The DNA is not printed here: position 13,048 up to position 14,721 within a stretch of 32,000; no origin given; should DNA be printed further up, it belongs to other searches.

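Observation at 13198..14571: AlkP-superfamily (NPP-type) enzyme translationally coupled between a pAp phosphatase candidate and APS kinase: candidate novel sulfuryl-transfer or APS/PAPS-processing enzyme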

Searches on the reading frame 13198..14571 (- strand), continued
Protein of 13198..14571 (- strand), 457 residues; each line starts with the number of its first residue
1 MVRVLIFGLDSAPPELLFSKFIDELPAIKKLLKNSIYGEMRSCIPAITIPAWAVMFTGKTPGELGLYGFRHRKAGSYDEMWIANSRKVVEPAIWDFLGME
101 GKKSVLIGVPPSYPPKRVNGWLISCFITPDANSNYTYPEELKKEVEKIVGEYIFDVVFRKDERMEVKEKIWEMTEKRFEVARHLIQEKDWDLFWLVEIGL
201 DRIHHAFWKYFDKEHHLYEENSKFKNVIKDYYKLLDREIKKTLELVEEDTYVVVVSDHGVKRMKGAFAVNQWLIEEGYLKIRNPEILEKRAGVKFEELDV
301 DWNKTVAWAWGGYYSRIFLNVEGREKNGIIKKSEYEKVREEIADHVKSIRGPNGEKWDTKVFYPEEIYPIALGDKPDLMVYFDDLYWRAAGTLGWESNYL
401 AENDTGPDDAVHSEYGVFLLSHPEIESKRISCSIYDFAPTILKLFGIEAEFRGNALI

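Call 50: find_encoding_contigs(protein=P0172, flank=8000, max_places=4)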
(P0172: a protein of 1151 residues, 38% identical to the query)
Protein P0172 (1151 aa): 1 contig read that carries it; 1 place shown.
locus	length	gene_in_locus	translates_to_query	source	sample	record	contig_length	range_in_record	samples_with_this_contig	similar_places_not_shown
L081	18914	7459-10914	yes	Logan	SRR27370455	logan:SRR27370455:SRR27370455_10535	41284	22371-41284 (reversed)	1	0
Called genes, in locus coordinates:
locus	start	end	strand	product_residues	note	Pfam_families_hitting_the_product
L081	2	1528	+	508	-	?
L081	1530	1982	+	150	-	-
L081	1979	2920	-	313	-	PF01073:3Beta_HSD, PF01370:Epimerase, PF02719:Polysacc_synt_2 (faint), PF04321:RmlD_sub_bind, PF07993:NAD_binding_4 (faint), PF16363:GDP_Man_Dehyd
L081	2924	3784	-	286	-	PF03721:UDPG_MGDP_dh_N, PF00984:UDPG_MGDP_dh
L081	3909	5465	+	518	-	PF01943:Polysacc_synt, PF13440:Polysacc_synt_3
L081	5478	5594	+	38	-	-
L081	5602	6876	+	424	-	PF00884:Sulfatase, PF01663:Phosphodiest, PF16347:SGSH_C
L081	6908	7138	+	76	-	-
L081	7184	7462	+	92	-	PF03083:MtN3_slv (weak), PF04193:PQ-loop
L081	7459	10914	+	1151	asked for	PF01663:Phosphodiest, PF00224:PK, PF14306:PUA_2, PF01747:ATP-sulfurylase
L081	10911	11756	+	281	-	PF02811:PHP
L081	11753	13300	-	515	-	PF02310:B12-binding, PF04055:Radical_SAM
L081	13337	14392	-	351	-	PF00534:Glycos_transf_1, PF13692:Glyco_trans_1_4, PF13524:Glyco_trans_1_2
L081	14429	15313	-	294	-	PF01073:3Beta_HSD, PF01370:Epimerase, PF02719:Polysacc_synt_2, PF04321:RmlD_sub_bind, PF16363:GDP_Man_Dehyd, PF07993:NAD_binding_4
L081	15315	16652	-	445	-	PF01053:Cys_Met_Meta_PP, PF00155:Aminotran_1_2 (weak), PF00266:Aminotran_5 (faint), PF01041:DegT_DnrJ_EryC1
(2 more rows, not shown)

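Call 52: find_encoding_contigs(protein=P0130, flank=8000, max_places=3)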
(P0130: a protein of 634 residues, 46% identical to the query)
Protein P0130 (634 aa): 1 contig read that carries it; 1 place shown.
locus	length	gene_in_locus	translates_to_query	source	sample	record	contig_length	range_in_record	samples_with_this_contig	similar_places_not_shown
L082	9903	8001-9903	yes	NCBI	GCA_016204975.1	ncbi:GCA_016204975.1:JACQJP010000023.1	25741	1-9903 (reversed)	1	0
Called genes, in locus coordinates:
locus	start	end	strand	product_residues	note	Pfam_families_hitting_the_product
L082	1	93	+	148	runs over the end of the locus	PF02310:B12-binding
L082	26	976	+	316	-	PF03308:MeaB, PF02492:cobW (faint)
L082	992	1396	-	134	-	PF01850:PIN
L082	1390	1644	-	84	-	-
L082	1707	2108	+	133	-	PF00903:Glyoxalase, PF13468:Glyoxalase_3 (weak), PF13669:Glyoxalase_4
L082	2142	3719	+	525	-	PF01039:Carboxyl_trans, PF03255:ACCA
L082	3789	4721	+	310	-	PF00056:Ldh_1_N, PF03721:UDPG_MGDP_dh_N (weak), PF02866:Ldh_1_C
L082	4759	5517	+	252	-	PF03309:Pan_kinase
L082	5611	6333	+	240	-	PF20230:DUF6588 (faint)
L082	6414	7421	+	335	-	PF14306:PUA_2, PF01747:ATP-sulfurylase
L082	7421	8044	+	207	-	PF01583:APS_kinase, PF08433:KTI12 (weak), PF13238:AAA_18 (weak), PF13671:AAA_33 (weak), PF01656:CbiA (faint)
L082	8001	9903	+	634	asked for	PF01663:Phosphodiest, PF00535:Glycos_transf_2, PF13641:Glyco_tranf_2_3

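Call 53: find_encoding_contigs(protein=P0214, flank=8000, max_places=3)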
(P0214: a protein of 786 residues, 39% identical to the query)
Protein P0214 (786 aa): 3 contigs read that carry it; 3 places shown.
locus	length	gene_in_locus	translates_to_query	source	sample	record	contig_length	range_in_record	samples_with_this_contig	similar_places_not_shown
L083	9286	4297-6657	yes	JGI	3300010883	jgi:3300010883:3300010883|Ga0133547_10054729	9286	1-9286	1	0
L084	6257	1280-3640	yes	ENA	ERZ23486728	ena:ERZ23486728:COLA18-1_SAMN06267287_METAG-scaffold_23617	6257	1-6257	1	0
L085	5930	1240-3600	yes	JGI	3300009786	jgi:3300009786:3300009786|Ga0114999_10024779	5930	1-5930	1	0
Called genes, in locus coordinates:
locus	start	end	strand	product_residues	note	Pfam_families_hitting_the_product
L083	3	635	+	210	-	?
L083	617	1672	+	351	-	PF01073:3Beta_HSD (weak), PF01370:Epimerase, PF02719:Polysacc_synt_2, PF04321:RmlD_sub_bind, PF16363:GDP_Man_Dehyd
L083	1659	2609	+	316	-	PF01073:3Beta_HSD, PF01370:Epimerase, PF04321:RmlD_sub_bind, PF07993:NAD_binding_4 (faint), PF16363:GDP_Man_Dehyd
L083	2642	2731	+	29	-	-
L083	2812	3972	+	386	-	PF14306:PUA_2, PF01747:ATP-sulfurylase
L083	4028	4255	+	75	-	-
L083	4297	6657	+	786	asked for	PF01663:Phosphodiest, PF00224:PK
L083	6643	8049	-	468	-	PF01663:Phosphodiest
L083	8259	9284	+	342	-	?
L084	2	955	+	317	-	?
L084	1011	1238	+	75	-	-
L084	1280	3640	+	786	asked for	PF01663:Phosphodiest, PF00224:PK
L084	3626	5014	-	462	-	PF01663:Phosphodiest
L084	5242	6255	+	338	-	?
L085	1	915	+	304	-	?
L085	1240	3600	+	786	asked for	PF01663:Phosphodiest, PF00224:PK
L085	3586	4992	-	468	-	PF01663:Phosphodiest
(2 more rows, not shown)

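Call 66: find_encoding_contigs(protein=P0179, flank=10000, max_places=4)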
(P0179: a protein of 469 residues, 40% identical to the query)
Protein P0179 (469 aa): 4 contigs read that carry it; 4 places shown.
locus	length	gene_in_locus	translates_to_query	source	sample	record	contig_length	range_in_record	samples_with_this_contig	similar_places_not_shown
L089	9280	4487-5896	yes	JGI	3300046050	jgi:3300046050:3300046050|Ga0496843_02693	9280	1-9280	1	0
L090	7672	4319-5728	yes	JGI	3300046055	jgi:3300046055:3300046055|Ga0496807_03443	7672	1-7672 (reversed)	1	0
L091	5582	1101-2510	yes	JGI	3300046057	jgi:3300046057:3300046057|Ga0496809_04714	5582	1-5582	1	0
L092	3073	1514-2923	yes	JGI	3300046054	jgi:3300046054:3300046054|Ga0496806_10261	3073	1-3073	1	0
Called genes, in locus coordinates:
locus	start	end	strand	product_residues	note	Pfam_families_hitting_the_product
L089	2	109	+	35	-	?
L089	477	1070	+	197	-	-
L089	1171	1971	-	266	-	PF03009:GDPD, PF13653:GDPD_2 (weak)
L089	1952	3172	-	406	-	PF01406:tRNA-synt_1e, PF09334:tRNA-synt_1g (faint)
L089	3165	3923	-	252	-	PF00583:Acetyltransf_1, PF13508:Acetyltransf_7, PF13527:Acetyltransf_9 (faint), PF13673:Acetyltransf_10 (weak), PF08445:FR47 (weak), PF18014:Acetyltransf_18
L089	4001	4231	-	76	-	-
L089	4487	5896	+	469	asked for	PF01663:Phosphodiest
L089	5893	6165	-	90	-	-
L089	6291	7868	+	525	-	-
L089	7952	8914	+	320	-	-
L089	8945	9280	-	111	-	?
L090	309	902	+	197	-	-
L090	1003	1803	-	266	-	PF03009:GDPD, PF13653:GDPD_2 (weak)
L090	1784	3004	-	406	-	PF01406:tRNA-synt_1e, PF09334:tRNA-synt_1g (faint)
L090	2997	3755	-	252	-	PF00583:Acetyltransf_1, PF13508:Acetyltransf_7, PF13527:Acetyltransf_9 (faint), PF13673:Acetyltransf_10 (weak), PF08445:FR47 (weak), PF18014:Acetyltransf_18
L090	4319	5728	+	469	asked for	PF01663:Phosphodiest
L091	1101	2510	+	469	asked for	PF01663:Phosphodiest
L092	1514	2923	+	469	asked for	PF01663:Phosphodiest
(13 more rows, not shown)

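Call 67: find_encoding_contigs(protein=P0145, flank=7000, max_places=2)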
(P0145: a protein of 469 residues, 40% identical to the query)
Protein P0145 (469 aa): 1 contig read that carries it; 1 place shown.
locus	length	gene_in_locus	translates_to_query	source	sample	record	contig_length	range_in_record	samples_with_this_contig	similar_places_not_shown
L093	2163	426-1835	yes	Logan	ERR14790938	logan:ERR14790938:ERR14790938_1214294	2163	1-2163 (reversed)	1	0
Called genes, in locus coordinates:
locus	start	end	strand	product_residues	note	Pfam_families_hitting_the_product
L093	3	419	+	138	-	?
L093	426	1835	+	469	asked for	PF01663:Phosphodiest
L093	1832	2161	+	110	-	?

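Call 68: find_encoding_contigs(protein=P0193, flank=7000, max_places=2)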
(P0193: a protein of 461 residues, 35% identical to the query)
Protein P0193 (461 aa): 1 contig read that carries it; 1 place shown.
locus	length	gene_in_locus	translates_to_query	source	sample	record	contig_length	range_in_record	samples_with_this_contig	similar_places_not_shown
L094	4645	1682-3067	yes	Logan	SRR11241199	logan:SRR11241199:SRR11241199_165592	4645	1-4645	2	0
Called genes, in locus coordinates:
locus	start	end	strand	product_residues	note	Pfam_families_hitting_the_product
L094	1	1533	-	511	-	?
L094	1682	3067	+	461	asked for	PF01663:Phosphodiest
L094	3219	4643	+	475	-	?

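Call 70: search_protein_families(library=pfam, proteins=[L093:3-419:+, L093:1832-2161:+, L094:1-1533:-, L094:3219-4643:+, L089:6291-7868:+, L089:7952-8914:+, L089:4001-4231:-, L016:17589-19232:-, L062:5306-6775:+, L062:7194-8693:+], max_evalue=0.001)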
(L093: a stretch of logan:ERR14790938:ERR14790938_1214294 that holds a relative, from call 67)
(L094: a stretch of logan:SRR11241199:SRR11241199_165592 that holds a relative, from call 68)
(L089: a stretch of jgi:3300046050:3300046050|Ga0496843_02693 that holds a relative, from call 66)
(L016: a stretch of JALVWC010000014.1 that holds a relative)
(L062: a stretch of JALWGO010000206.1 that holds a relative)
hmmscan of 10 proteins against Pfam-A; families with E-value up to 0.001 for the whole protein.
L093:3-419:+ (138 aa): 6 families
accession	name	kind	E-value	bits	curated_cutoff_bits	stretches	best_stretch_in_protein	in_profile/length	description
PF08241.18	Methyltransf_11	-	1.4e-11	45.3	21.2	1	2-70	29-95/95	Methyltransferase domain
PF13649.12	Methyltransf_25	-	1.4e-08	35.8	27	1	2-66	32-97/97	Methyltransferase domain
PF13847.12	Methyltransf_31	-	3.1e-08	33.9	27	1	16-82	55-120/145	Methyltransferase domain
PF08242.18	Methyltransf_12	-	8.2e-07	30.1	30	1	14-68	48-98/98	Methyltransferase domain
PF13489.12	Methyltransf_23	-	5.8e-06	26.6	27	1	32-113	78-159/164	Methyltransferase domain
PF01209.24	Ubie_methyltran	-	0.00041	20.2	20.1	0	15-88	98-166/233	ubiE/COQ5 methyltransferase family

L093:1832-2161:+ (110 aa): 0 families

L094:1-1533:- (511 aa): 2 families
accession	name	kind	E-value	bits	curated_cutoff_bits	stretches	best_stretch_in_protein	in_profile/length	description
PF02922.24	CBM_48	-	1.4e-15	57.8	22.4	1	60-138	2-74/83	Carbohydrate-binding module 48 (Isoamylase N-terminal domain)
PF00128.31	Alpha-amylase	-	4.9e-13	49.5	22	1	214-297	30-115/446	Alpha amylase, catalytic domain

L094:3219-4643:+ (475 aa): 0 families

L089:6291-7868:+ (525 aa): 0 families

L089:7952-8914:+ (320 aa): 0 families

L089:4001-4231:- (76 aa): 0 families

L016:17589-19232:- (547 aa): 2 families
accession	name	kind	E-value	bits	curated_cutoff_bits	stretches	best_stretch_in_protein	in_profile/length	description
PF01663.27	Phosphodiest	-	7.9e-37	128.1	23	1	12-433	1-327/342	Type I phosphodiesterase / nucleotide pyrophosphatase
PF16347.10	SGSH_C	-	0.00054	20.6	29.3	1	464-526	27-88/154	N-sulphoglucosamine sulphohydrolase, C-terminal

L062:5306-6775:+ (489 aa): 1 family
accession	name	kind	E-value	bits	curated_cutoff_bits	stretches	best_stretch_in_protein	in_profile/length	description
PF01663.27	Phosphodiest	-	1.3e-27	97.8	23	1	11-320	2-281/342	Type I phosphodiesterase / nucleotide pyrophosphatase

L062:7194-8693:+ (499 aa): 1 family
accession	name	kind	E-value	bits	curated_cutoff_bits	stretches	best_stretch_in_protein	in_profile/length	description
PF01663.27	Phosphodiest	-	1e-24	88.3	23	1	6-398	1-326/342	Type I phosphodiesterase / nucleotide pyrophosphatase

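Call 85: search_protein_families(library=pfam, proteins=[L016:11970-12197:+], max_evalue=0.001)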
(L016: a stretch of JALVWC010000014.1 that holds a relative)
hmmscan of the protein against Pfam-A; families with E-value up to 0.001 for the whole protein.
L016:11970-12197:+ (75 aa): 0 families
